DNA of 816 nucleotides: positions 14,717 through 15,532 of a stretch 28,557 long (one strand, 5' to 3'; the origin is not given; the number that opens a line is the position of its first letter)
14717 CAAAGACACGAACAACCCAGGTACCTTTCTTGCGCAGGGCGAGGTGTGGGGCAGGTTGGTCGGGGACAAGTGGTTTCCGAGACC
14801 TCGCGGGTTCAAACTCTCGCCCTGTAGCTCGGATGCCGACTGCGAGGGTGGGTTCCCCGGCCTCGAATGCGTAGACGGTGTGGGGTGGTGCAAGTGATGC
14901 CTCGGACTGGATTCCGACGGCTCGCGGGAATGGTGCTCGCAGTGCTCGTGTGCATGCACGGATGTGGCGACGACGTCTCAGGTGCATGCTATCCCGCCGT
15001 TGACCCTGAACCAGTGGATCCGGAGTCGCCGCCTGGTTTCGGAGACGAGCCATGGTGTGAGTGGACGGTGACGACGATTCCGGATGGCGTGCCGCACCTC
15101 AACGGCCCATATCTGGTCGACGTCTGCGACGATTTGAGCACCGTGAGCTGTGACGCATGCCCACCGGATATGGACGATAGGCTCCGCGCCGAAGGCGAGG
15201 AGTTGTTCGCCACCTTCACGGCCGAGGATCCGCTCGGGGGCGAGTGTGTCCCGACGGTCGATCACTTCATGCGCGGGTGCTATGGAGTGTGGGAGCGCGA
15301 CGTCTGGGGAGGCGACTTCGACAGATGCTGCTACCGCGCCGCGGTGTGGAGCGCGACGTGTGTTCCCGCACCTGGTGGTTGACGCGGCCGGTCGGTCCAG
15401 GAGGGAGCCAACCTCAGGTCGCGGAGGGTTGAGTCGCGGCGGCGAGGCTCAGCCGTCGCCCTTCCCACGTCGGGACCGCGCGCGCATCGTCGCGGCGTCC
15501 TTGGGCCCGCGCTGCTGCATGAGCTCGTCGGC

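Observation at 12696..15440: Low-GC island encoding a metzincin protease coupled to a small Cys-rich exported protein (candidate protease/inhibitor or effector/immunity pair)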

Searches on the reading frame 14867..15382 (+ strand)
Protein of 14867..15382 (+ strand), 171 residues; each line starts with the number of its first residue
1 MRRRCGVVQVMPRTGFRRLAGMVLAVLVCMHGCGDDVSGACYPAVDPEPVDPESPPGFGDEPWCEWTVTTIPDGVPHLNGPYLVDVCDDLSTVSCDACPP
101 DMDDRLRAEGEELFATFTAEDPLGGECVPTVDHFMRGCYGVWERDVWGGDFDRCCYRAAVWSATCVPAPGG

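Call 3: search_protein_families(library=pfam, proteins=[window:14867-15382:+], max_evalue=0.1)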
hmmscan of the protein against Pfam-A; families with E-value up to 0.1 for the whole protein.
window:14867-15382:+ (171 aa): 0 families

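Call 4: search_protein_families(library=ncbifam, proteins=[window:14867-15382:+], max_evalue=0.1)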
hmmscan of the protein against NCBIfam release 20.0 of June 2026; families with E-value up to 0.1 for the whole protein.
window:14867-15382:+ (171 aa): 0 families

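Call 7: find_homologous_proteins(query=window:14897-15379:+, max_evalue=0.01)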
Query window:14897-15379:+ (161 aa): 1 proteins with E <= 0.01 among 42 candidates.
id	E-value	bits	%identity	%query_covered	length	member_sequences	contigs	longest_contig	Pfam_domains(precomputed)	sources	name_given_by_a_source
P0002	6.0e-96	338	86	100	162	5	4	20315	-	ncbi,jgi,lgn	jgi:hypothetical protein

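Call 8: find_encoding_contigs(protein=P0002, flank=10000, max_places=6)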
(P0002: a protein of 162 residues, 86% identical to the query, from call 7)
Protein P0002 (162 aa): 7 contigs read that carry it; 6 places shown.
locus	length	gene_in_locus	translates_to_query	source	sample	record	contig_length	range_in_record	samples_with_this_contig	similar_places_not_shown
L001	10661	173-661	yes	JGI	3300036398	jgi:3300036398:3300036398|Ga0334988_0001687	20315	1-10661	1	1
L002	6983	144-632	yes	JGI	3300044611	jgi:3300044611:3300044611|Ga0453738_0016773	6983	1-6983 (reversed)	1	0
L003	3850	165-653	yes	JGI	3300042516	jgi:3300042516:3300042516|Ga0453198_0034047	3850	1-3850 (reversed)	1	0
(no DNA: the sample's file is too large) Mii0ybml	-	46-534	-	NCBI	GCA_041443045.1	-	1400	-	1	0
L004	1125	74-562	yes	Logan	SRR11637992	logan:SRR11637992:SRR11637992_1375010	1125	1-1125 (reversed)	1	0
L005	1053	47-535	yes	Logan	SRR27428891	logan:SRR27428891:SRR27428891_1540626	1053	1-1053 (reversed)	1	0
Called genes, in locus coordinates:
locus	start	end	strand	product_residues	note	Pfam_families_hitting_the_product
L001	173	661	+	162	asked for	-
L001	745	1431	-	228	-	PF13424:TPR_12 (weak)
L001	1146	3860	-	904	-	PF00069:Pkinase, PF03109:ABC1 (faint), PF07714:PK_Tyr_Ser-Thr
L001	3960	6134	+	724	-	-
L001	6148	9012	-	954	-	PF00069:Pkinase, PF07714:PK_Tyr_Ser-Thr, PF13432:TPR_16 (faint), PF13424:TPR_12, PF17874:TPR_MalT (weak), PF24885:TPR_NPHP3 (weak), PF13374:TPR_10 (weak), PF13424:TPR_12, +5 more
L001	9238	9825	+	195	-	-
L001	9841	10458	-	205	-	PF07638:Sigma70_ECF (faint), PF04542:Sigma70_r2, PF08281:Sigma70_r4_2, PF04545:Sigma70_r4 (weak)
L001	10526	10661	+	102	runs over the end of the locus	-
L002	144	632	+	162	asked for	-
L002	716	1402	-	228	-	PF13424:TPR_12 (weak)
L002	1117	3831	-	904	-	PF00069:Pkinase, PF03109:ABC1 (faint), PF07714:PK_Tyr_Ser-Thr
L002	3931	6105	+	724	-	-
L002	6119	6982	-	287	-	?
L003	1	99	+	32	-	?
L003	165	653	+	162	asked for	-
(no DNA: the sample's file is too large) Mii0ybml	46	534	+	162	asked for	-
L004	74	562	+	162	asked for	-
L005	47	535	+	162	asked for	-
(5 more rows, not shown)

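Call 49: search_solved_structures(query=A5, max_evalue=10, show_alignments=2)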
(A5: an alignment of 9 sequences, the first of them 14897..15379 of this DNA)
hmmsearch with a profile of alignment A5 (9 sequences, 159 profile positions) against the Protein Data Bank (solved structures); distinct sequences matched with E-value up to 10: 2.
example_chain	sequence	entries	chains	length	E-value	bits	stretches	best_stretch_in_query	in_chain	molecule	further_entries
8wex_A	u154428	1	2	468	0.13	15.5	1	40-132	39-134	N-acetyl sugar amidotransferase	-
7rb4_A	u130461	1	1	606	0.22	14.8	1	17-72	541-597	Diphtheria toxin, C domain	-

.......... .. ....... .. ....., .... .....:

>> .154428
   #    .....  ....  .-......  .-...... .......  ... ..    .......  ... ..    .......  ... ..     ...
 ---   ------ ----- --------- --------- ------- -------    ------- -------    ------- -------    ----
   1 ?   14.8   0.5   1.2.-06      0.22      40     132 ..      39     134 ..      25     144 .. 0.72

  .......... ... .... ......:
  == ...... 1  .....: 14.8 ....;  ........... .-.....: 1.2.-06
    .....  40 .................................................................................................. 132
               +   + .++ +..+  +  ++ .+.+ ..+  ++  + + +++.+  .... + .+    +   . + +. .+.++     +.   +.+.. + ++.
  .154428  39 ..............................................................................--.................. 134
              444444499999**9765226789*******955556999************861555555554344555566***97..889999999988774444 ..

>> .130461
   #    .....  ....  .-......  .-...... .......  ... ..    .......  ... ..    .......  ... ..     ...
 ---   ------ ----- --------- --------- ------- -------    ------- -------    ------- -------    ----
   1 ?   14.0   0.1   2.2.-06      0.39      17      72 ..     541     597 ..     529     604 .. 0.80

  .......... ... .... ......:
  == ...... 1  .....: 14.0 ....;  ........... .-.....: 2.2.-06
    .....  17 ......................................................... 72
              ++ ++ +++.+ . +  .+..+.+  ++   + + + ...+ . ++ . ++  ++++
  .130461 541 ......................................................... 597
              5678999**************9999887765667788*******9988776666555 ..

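Call 51: search_protein_families(library=pfam, alignment_id=A5, max_evalue=1)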
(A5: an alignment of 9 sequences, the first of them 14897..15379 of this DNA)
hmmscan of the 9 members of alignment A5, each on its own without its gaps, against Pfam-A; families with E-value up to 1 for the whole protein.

A. member 1, window:14897-15379:+ (161 aa): 0 families

B. families by the number of members that match (of 9 scanned): 4 families
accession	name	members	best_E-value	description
PF24453.1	DUF7569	1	0.0044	Family of unknown function (DUF7569)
PF09125.15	COX2-transmemb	1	0.12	Cytochrome C oxidase subunit II, transmembrane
PF19452.4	DUF5990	1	0.17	Family of unknown function (DUF5990)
PF18787.7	CRM1_repeat_3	1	0.27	CRM1 / Exportin repeat 3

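Call 66: predict_structure(alignment_id=A6)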
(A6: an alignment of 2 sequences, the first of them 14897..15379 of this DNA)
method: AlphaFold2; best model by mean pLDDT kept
length: 161 residues; sequences in the alignment: 2
mean_pLDDT: 44.5   pTM: 0.38
mean pLDDT of the five models: 44.5, 41.8, 39.4, 35.7, 35.2
residues with pLDDT >= 90: 0; 70-90: 3; 50-70: 48; < 50: 110
segments of 3 or more residues with pLDDT < 50: 1-71, 110-114, 118-128, 130-140, 152-161
pLDDT, mean of each block of 10 residues (from residue 1): 28 34 35 35 34 31 35 60 61 68 56 48 45 39 57 47 41
secondary structure, 60 per line:
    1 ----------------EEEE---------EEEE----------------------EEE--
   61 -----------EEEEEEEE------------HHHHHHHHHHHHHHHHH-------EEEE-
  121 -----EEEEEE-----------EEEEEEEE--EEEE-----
elements in order: E17-20 E30-33 E56-58 E72-79 H92-108 E116-119 E126-131 E143-150 E153-156

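Call 71: find_related_loci(query=A6, collection=metagenome_contigs, flank=8000)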
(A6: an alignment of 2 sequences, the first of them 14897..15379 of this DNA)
Query A6 (161 aa) in metagenome_contigs; peptide patterns used: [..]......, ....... (x = any residue, [..] = any of these).
119 stretches matched a pattern, but none encodes a relative of the query by tblastn (E <= 1e-3).

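Call 90: search_protein_families(library=padloc, proteins=[window:14897-15379:+], max_evalue=0.01)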
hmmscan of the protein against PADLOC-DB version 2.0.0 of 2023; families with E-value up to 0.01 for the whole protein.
window:14897-15379:+ (161 aa): 0 families

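Call 91: search_protein_families(library=phrogs, proteins=[window:14897-15379:+], max_evalue=0.01)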
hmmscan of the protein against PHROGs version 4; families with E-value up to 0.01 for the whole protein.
window:14897-15379:+ (161 aa): 0 families
